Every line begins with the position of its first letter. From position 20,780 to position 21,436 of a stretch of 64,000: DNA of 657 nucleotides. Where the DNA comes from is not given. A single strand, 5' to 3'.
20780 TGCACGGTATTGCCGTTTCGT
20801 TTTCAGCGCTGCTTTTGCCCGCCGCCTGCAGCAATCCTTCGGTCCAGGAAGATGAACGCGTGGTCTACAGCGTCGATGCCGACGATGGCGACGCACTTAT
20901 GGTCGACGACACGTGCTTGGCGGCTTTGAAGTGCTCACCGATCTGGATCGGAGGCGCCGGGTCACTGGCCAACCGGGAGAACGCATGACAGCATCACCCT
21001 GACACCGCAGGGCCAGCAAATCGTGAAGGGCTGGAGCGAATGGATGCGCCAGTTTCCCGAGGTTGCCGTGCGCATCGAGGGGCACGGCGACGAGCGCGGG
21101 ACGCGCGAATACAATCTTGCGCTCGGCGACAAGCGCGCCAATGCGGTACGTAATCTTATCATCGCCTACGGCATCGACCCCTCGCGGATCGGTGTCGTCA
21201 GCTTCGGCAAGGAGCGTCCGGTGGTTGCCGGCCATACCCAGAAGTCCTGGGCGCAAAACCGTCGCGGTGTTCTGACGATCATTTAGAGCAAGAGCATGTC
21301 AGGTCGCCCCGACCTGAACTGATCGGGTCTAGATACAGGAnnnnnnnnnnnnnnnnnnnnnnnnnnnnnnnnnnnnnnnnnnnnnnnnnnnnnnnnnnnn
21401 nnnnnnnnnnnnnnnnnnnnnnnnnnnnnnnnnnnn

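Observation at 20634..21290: pal-cpoB-pal': partial second copy of pal with a 22-bp tandem duplication at its start codon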

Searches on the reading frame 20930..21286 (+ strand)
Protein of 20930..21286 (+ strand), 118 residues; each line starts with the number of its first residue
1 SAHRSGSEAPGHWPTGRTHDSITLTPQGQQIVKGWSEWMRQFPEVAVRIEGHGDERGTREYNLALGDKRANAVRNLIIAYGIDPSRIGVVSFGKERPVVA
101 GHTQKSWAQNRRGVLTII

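Call 8: search_protein_families(library=pfam, proteins=[window:20930-21286:+], max_evalue=0.01)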
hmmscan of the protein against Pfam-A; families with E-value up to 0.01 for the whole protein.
window:20930-21286:+ (118 aa): 1 family
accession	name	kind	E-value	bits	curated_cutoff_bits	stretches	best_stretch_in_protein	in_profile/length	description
PF00691.25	OmpA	-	1.7e-18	67.2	27.2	1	20-111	5-98/98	OmpA family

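Call 9: search_protein_families(library=ncbifam, proteins=[window:20930-21286:+], max_evalue=0.01)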
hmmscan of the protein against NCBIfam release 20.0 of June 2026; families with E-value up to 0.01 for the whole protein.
window:20930-21286:+ (118 aa): 37 families (the best 25 are shown)
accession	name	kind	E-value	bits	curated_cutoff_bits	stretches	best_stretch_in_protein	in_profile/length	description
TIGR02802.1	Pal_lipo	equivalog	4.2e-35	120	125.35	1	19-116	6-103/104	peptidoglycan-associated lipoprotein Pal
NF008067.1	PRK10802.1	equivalog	2.1e-25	89.5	261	1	25-115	79-169/171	peptidoglycan-associated lipoprotein Pal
NF053611.1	YiaD_Gzip_OmpA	equivalog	2.1e-21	76.6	175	1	19-112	108-201/206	YiaD family glycine zipper/OmpA-like lipoprotein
NF053613.1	OMP_toxin_LptF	equivalog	3.7e-19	69.4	400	1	20-117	148-245/256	lipotoxin F family OmpA-related lipoprotein LptF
NF053585.1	OMP_LP_YfiB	equivalog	2e-18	66.8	128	1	20-116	63-159/163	outer membrane lipoprotein YfiB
TIGR03789.1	pdsO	hypoth_equivalog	1e-15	58.1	152.2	1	23-117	149-243/243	sortase-associated OmpA-like protein PdsO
NF007804.1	PRK10510.1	equivalog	2e-15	56.8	307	1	14-117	111-216/219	OmpA family lipoprotein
NF045787.1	OmpABordt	equivalog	3.3e-15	56.3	200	1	20-117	92-189/194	outer membrane protein OmpA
NF053612.1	anchor_PA1041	equivalog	4.3e-15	56.3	250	1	19-117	137-235/236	PA1041 family peptidoglycan-binding anchor lipoprotein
NF033763.1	exchanger_TraB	exception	1.6e-14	52.8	700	1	26-117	405-497/522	outer membrane exchange protein TraB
NF052230.1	T9SS_PorE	exception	3.9e-13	48.5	600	1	20-99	522-601/648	PorE family type IX secretion system protein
NF053607.1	CHU_0125_OmpA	equivalog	4.8e-13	48.5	620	1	39-116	557-635/639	CHU_0125 family OmpA-like outer membrane integrity protein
NF045788.1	Omp38Acinit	equivalog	5.6e-13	48.7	500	1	35-117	263-346/354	outer membrane protein Omp38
NF006541.1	PRK09038.1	equivalog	6.7e-10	39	283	1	23-117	151-248/253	flagellar motor protein MotD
NF006543.0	PRK09039.1-2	equivalog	7.1e-09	35.9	305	1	45-112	271-342/350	peptidoglycan -binding protein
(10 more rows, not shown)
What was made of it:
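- Checked: An OmpA domain (PF00691, 67 bits; TIGR02802 Pal_lipo 120 bits) lies in another frame and ends at 21286 (calls 8, 9).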

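Call 27: find_homologous_proteins(query=window:20930-21286:+, max_evalue=1e-20)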
Query window:20930-21286:+ (118 aa): 5795 proteins with E <= 1e-20 among 8000 candidates; the best 120 are listed.
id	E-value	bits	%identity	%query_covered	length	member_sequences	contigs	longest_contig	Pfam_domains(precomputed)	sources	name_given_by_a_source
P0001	6.1e-51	190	83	85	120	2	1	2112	PF00691.26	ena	-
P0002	8.4e-51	189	83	85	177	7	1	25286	PF00691.26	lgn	-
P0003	6.6e-48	180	80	85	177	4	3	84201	PF00691.26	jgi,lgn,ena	jgi:peptidoglycan-associated lipoprotein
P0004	8.8e-48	180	73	95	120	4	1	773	PF00691.26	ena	-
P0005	4.0e-46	174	77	85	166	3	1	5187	PF00691.26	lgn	-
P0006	1.4e-44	169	100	68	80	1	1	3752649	PF00691.26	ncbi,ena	-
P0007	4.1e-43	164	73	85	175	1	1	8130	PF00691.26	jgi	-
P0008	1.2e-41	160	72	84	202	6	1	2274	PF00691.26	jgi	-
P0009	7.7e-38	147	68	85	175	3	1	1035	PF00691.26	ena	-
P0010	6.8e-37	144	64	84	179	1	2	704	PF00691.26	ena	-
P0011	1.7e-36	143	63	84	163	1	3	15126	PF00691.26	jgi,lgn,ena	jgi:peptidoglycan-associated lipoprotein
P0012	1.8e-36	143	64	84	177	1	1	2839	PF00691.26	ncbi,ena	-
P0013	3.2e-36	142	64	84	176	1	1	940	PF00691.26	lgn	-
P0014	4.0e-36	142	64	84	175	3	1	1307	PF00691.26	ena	-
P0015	6.8e-36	141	63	84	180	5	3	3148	PF00691.26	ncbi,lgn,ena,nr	ncbi:MAG: peptidoglycan-associated lipoprotein Pal [Proteobacteria bacterium]|nr:peptidoglycan-assoc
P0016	2.4e-35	139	62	84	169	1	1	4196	PF00691.26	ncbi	-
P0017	3.8e-35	139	62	84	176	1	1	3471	PF00691.26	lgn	-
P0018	4.5e-35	138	63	84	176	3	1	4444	PF00691.26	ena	-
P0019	1.4e-34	137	61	84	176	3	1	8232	PF00691.26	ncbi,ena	-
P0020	3.5e-34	136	62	84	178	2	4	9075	PF00691.26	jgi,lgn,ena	-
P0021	3.9e-34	135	57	84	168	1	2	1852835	PF00691.26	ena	-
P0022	4.7e-34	135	59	84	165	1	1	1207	PF00691.26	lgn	-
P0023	5.0e-34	135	59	84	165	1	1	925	PF00691.26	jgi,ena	jgi:peptidoglycan-associated lipoprotein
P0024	1.6e-33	134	61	83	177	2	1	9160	PF00691.26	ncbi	-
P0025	1.7e-33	133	59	83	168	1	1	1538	PF00691.26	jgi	jgi:peptidoglycan-associated lipoprotein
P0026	2.1e-33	133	57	84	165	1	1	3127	PF00691.26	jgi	-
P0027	2.2e-33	133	60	83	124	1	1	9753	PF00691.26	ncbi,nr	ncbi:MAG: peptidoglycan-associated lipoprotein Pal, partial [Azospirillum sp.]|nr:peptidoglycan-asso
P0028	2.2e-33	133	60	83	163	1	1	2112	PF00691.26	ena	-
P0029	3.8e-33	132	56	84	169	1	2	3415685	PF00691.26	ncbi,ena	-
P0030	4.6e-33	132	60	83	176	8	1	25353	PF00691.26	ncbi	-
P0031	4.6e-33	132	58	83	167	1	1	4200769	PF00691.26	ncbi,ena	-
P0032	4.9e-33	132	58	84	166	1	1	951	PF00691.26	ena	-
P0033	6.0e-33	132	61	83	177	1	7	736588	PF00691.26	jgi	jgi:peptidoglycan-associated lipoprotein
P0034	6.0e-33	132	56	84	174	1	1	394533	PF00691.26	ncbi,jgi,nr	ncbi:MAG: peptidoglycan-associated lipoprotein Pal [Rhodospirillales bacterium]|nr:peptidoglycan-ass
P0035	6.4e-33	132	59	83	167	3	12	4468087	PF00691.26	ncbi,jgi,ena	jgi:peptidoglycan-associated lipoprotein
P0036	6.8e-33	131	59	83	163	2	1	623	PF00691.26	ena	-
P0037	6.9e-33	131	59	84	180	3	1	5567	PF00691.26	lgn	-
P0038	7.3e-33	131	61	83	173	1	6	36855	PF00691.26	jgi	jgi:peptidoglycan-associated lipoprotein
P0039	1.4e-32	130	59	84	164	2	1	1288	PF00691.26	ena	-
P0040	2.1e-32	130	60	84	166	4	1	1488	PF00691.26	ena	-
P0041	2.4e-32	130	56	84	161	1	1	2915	PF00691.26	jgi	jgi:peptidoglycan-associated lipoprotein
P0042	2.9e-32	129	59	83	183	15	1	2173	PF00691.26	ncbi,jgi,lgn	-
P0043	3.3e-32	129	60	81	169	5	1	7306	PF00691.26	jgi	jgi:peptidoglycan-associated lipoprotein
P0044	4.4e-32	129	59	83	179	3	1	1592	PF00691.26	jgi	jgi:peptidoglycan-associated lipoprotein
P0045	6.4e-32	128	56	84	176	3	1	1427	PF00691.26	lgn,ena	-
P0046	6.7e-32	128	59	83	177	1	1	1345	PF00691.26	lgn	-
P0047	7.6e-32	128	57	84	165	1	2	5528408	PF00691.26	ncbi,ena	-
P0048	7.8e-32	128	57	84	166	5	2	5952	PF00691.26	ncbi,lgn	-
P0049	8.2e-32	128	57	84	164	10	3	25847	PF00691.26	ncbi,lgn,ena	-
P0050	1.0e-31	128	60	84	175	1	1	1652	PF00691.26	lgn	-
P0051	1.1e-31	128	54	85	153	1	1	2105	PF00691.26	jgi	jgi:peptidoglycan-associated lipoprotein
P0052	1.3e-31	127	57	84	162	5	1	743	PF00691.26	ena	-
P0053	1.5e-31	127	57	84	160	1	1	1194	PF00691.26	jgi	jgi:peptidoglycan-associated lipoprotein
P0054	1.6e-31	127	56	84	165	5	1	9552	PF00691.26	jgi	jgi:peptidoglycan-associated lipoprotein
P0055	1.7e-31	127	56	84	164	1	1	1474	PF00691.26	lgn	-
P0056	1.8e-31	127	61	80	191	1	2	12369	PF00691.26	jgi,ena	-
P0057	1.9e-31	127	57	83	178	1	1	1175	PF00691.26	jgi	jgi:peptidoglycan-associated lipoprotein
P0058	1.9e-31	127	56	84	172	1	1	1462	PF00691.26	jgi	-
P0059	2.1e-31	127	56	84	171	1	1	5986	PF00691.26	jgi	-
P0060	2.1e-31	127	55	84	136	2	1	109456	PF00691.26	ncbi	ncbi:MAG: peptidoglycan-associated lipoprotein Pal [Alphaproteobacteria bacterium]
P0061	2.2e-31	127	60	83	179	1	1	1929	PF00691.26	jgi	jgi:peptidoglycan-associated lipoprotein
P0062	2.2e-31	127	53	84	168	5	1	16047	PF00691.26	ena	-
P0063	2.6e-31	126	56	83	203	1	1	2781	PF00691.26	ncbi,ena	-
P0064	2.8e-31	126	58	84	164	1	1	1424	PF00691.26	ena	-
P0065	3.0e-31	126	53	85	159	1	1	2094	PF00691.26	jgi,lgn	jgi:peptidoglycan-associated lipoprotein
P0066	3.1e-31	126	53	84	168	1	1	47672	PF00691.26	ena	-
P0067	3.2e-31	126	55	84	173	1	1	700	PF00691.26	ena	-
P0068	3.4e-31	126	54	84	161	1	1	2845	PF00691.26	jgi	jgi:peptidoglycan-associated lipoprotein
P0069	3.4e-31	126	56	83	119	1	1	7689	PF00691.26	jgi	jgi:peptidoglycan-associated lipoprotein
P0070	3.5e-31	126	57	84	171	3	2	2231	PF00691.26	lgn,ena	-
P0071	3.7e-31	126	56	82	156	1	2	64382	PF00691.26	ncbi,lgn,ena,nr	ncbi:MAG: peptidoglycan-associated lipoprotein Pal [Alphaproteobacteria bacterium]|nr:peptidoglycan-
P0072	3.8e-31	126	55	84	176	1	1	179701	PF00691.26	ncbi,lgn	-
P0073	3.8e-31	126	56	83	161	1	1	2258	PF00691.26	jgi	jgi:peptidoglycan-associated lipoprotein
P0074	4.0e-31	126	55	84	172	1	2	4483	PF00691.26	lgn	-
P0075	4.2e-31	126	56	83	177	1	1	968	PF00691.26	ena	-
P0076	4.3e-31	126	56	84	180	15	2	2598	PF00691.26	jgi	jgi:peptidoglycan-associated lipoprotein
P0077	4.3e-31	126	53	84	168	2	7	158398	PF00691.26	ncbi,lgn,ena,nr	ncbi:MAG: peptidoglycan-associated lipoprotein Pal [Proteobacteria bacterium]|nr:peptidoglycan-assoc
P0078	4.4e-31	126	56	84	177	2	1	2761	PF00691.26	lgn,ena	-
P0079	4.6e-31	126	58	83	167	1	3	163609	PF00691.26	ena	-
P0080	4.6e-31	126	56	84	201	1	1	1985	PF00691.26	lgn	-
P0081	4.6e-31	126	55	84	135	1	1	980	PF00691.26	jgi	-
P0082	4.9e-31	125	57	84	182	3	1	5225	PF00691.26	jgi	jgi:peptidoglycan-associated lipoprotein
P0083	5.0e-31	125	56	83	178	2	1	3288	PF00691.26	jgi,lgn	-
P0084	5.3e-31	125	55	84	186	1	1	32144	PF00691.26,PF21827.2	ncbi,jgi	-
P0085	5.3e-31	125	56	84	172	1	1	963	PF00691.26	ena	-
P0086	6.0e-31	125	52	84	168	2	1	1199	PF00691.26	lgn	-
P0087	6.1e-31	125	58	84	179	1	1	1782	PF00691.26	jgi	jgi:peptidoglycan-associated lipoprotein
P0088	6.8e-31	125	56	84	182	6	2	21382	PF00691.26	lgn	-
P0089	7.0e-31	125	59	83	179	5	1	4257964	PF00691.26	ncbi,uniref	ncbi:peptidoglycan-associated lipoprotein Pal [Radicibacter daui]|uniref:peptidoglycan-associated li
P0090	7.4e-31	125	56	83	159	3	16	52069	PF00691.26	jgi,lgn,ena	jgi:peptidoglycan-associated lipoprotein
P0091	7.5e-31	125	56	83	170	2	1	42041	PF00691.26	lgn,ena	-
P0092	7.7e-31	125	56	83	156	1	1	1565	PF00691.26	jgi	jgi:peptidoglycan-associated lipoprotein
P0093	8.2e-31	125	58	84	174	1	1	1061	PF00691.26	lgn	-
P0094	9.5e-31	125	55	84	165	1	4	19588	PF00691.26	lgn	-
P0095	9.5e-31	125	58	84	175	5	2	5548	PF00691.26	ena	-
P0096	9.6e-31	125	56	84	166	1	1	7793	PF00691.26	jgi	jgi:peptidoglycan-associated lipoprotein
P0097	9.9e-31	124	52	85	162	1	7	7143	PF00691.26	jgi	jgi:peptidoglycan-associated lipoprotein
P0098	1.0e-30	124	58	84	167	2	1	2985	PF00691.26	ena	-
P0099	1.0e-30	124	55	84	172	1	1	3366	PF00691.26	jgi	jgi:peptidoglycan-associated lipoprotein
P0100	1.1e-30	124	54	84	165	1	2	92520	PF00691.26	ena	-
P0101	1.1e-30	124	57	84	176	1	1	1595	PF00691.26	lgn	-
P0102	1.1e-30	124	55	84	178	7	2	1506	PF00691.26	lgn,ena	-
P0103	1.2e-30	124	56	83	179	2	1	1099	PF00691.26,PF13441.13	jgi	-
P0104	1.2e-30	124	61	84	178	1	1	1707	PF00691.26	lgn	-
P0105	1.4e-30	124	59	84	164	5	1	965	PF00691.26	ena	-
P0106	1.5e-30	124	56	84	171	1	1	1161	PF00691.26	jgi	jgi:peptidoglycan-associated lipoprotein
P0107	1.5e-30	124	55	85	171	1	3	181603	PF00691.26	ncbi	ncbi:MAG: peptidoglycan-associated lipoprotein Pal [Alphaproteobacteria bacterium]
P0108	1.6e-30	124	56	84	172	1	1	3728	PF00691.26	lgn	-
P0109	1.6e-30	124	56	84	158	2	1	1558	PF00691.26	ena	-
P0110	1.7e-30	124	55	84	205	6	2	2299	PF00691.26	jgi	jgi:peptidoglycan-associated lipoprotein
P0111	1.7e-30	124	58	82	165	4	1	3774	PF00691.26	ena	-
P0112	1.8e-30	124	56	84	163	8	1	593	PF00691.26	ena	-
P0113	1.9e-30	124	57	83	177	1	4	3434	PF00691.26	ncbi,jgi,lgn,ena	jgi:peptidoglycan-associated lipoprotein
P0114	1.9e-30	124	55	84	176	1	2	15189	PF00691.26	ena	-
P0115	1.9e-30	124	55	84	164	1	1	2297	PF00691.26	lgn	-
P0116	2.0e-30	123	58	84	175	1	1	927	PF00691.26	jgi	jgi:peptidoglycan-associated lipoprotein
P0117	2.1e-30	123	54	84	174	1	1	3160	PF00691.26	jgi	jgi:peptidoglycan-associated lipoprotein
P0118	2.1e-30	123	56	84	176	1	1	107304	PF00691.26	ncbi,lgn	-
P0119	2.1e-30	123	56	84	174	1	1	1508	PF00691.26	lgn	-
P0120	2.3e-30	123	58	84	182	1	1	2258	PF00691.26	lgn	-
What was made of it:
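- The source is one 3.75-Mb contig (call 27), possibly a long-read assembly.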

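Call 28: find_encoding_contigs(protein=P0006, flank=3000, max_places=5)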
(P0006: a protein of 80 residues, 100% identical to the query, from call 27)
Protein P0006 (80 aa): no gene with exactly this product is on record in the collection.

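Call 31: find_encoding_contigs(protein=P0001, flank=3000, max_places=5)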
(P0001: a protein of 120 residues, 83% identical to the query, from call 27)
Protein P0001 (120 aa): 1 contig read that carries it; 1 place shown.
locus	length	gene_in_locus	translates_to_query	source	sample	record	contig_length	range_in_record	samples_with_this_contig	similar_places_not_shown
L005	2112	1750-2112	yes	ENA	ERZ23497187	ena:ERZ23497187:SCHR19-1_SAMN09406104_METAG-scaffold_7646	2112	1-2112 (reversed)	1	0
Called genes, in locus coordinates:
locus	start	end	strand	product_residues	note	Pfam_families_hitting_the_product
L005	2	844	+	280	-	?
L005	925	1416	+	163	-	PF00691:OmpA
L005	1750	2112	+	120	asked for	PF00691:OmpA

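Call 32: find_encoding_contigs(protein=P0004, flank=3000, max_places=5)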
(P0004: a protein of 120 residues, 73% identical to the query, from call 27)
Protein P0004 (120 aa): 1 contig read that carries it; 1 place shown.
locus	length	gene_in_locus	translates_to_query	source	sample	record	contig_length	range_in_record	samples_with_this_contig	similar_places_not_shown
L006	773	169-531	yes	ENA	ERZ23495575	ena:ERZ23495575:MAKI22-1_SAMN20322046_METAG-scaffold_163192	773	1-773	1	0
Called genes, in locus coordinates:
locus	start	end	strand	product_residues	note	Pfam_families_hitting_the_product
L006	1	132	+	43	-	?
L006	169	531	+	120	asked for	PF00691:OmpA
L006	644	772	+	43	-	?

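Call 46: find_related_loci(query=window:20984-21283:+, collection=metagenome_contigs, flank=2500)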
Query window:20984-21283:+ (100 aa) in metagenome_contigs; peptide patterns used: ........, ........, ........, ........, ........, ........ (x = any residue, [..] = any of these).
600 stretches matched a pattern (row limit reached: there are more); 578 encode a relative of the query (tblastn E <= 1e-3); the best 80 are kept; 80 distinct loci.
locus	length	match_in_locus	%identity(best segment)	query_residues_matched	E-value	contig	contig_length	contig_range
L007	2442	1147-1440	57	2-99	1e-38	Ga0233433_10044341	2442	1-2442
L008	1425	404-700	54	1-99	3e-37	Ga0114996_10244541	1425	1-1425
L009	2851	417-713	53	1-99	5e-36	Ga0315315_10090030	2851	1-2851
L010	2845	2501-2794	54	2-99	1e-35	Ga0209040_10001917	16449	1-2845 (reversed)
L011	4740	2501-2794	53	2-99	4e-36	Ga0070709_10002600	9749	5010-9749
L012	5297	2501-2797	54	1-99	4e-36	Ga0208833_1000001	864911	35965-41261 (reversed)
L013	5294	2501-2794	53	2-99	7e-36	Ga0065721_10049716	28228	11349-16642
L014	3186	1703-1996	54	2-99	5e-36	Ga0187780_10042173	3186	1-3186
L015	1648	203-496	55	2-99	2e-35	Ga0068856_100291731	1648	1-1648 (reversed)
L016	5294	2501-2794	52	2-99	4e-35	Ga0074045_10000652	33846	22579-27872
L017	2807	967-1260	50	2-99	1e-34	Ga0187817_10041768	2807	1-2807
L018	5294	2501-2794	52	2-99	9e-35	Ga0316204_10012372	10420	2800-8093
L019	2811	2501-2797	51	2-100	6e-35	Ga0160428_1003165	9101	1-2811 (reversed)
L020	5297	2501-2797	51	1-99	1e-34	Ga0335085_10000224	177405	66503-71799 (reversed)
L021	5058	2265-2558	50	2-99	1e-34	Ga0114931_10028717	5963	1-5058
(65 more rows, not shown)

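Call 47: find_encoding_contigs(protein=P0005, flank=3500, max_places=3)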
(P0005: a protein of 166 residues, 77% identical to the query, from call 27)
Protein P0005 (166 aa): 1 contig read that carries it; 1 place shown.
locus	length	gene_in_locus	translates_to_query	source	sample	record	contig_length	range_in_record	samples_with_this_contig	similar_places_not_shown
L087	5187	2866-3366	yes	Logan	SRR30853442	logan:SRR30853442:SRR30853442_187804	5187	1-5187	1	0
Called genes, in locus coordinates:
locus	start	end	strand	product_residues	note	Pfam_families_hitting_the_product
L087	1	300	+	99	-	?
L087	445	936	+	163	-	PF00691:OmpA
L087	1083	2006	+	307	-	PF16331:TolA_bind_tri (weak), PF07719:TPR_2 (faint), PF13174:TPR_6 (faint), PF13181:TPR_8 (faint), PF13432:TPR_16 (faint)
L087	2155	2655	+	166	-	PF00691:OmpA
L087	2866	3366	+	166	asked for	PF00691:OmpA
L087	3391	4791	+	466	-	PF01171:ATP_bind_3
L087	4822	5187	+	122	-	?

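Call 48: find_encoding_contigs(protein=P0007, flank=3500, max_places=3)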
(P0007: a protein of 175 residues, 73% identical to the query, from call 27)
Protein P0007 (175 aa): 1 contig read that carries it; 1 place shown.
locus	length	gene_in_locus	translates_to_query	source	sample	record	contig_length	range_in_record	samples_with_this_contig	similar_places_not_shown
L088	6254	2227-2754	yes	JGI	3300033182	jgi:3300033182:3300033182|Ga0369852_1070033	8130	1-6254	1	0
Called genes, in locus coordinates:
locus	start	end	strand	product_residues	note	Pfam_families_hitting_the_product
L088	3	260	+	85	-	?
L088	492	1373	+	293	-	PF13428:TPR_14 (faint), PF07719:TPR_2 (faint), PF13174:TPR_6 (faint)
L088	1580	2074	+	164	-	PF00691:OmpA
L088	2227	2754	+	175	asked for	PF00691:OmpA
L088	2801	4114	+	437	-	PF01171:ATP_bind_3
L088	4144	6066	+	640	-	PF06480:FtsH_ext, PF13191:AAA_16 (faint), PF06068:TIP49 (faint), PF00004:AAA, PF07728:AAA_5 (weak), PF17862:AAA_lid_3, PF01434:Peptidase_M41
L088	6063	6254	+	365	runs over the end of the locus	PF00809:Pterin_bind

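Call 55: find_encoding_contigs(protein=P0121, flank=1000, max_places=3)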
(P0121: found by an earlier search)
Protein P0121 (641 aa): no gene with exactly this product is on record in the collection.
